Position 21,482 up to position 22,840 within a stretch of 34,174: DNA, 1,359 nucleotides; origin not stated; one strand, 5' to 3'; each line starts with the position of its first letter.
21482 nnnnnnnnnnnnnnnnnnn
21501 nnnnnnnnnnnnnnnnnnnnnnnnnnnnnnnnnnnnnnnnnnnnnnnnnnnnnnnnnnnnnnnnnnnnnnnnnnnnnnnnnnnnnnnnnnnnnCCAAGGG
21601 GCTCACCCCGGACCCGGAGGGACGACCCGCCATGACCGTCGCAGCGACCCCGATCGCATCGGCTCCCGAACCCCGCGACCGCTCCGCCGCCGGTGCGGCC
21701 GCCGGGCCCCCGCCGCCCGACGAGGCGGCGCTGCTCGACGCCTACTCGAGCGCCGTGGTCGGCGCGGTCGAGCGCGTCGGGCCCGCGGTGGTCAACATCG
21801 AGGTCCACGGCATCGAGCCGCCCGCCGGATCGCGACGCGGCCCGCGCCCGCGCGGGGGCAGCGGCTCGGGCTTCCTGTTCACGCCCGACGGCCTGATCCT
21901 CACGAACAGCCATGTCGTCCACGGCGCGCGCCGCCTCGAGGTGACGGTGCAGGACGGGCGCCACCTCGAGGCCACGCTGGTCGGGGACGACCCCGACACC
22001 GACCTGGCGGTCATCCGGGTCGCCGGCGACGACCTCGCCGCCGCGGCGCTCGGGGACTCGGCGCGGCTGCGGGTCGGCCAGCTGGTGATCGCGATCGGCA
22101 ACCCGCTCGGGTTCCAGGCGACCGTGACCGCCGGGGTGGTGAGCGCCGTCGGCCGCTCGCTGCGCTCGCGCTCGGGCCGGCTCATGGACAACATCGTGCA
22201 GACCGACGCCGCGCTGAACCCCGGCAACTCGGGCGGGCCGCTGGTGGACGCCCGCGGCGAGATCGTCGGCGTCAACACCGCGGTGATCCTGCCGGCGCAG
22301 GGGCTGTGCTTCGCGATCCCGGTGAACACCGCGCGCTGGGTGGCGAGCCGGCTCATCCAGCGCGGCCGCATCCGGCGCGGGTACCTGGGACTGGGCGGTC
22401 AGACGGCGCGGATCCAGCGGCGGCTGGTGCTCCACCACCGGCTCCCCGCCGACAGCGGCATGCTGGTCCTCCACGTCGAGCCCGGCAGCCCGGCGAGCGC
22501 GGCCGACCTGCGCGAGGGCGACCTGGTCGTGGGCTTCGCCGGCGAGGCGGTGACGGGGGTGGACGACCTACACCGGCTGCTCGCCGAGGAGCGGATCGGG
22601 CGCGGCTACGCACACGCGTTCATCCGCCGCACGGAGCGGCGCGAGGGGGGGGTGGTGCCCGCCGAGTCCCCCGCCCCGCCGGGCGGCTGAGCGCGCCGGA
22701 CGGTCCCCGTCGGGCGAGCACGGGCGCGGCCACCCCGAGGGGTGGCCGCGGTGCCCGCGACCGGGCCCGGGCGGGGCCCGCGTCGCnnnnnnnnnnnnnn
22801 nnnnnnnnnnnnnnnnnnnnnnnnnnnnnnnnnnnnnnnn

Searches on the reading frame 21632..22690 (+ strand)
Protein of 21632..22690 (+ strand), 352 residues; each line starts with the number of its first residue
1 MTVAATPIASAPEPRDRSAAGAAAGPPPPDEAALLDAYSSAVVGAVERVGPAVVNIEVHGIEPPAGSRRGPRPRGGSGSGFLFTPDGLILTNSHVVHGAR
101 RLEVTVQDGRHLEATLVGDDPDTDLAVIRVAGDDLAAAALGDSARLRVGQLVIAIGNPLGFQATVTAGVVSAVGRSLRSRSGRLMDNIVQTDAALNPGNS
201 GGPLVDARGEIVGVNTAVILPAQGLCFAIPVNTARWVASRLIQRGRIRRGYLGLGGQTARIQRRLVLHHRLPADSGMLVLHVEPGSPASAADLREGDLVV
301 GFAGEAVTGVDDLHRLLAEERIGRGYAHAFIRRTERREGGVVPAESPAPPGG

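Call 8: search_protein_families(library=pfam, proteins=[window:21632-22690:+])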
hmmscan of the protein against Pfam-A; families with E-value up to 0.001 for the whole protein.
window:21632-22690:+ (352 aa): 6 families
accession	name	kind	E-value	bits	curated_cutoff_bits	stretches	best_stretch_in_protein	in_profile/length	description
PF13365.12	Trypsin_2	-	2.1e-37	129.5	27.6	1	78-214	1-144/144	Trypsin-like peptidase domain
PF00089.32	Trypsin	-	6.3e-17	62.6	20.6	1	79-236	28-219/220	Trypsin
PF17820.7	PDZ_6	-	3.6e-08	33.5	27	1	281-318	4-41/54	PDZ domain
PF13180.12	PDZ_2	-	3.5e-07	30.8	27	1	274-325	11-62/80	PDZ domain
PF10459.15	Peptidase_S46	-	0.00029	20.1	22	0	197-215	632-650/698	Peptidase S46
PF00595.29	PDZ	-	0.00075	20.3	23.2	0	246-311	6-61/81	PDZ domain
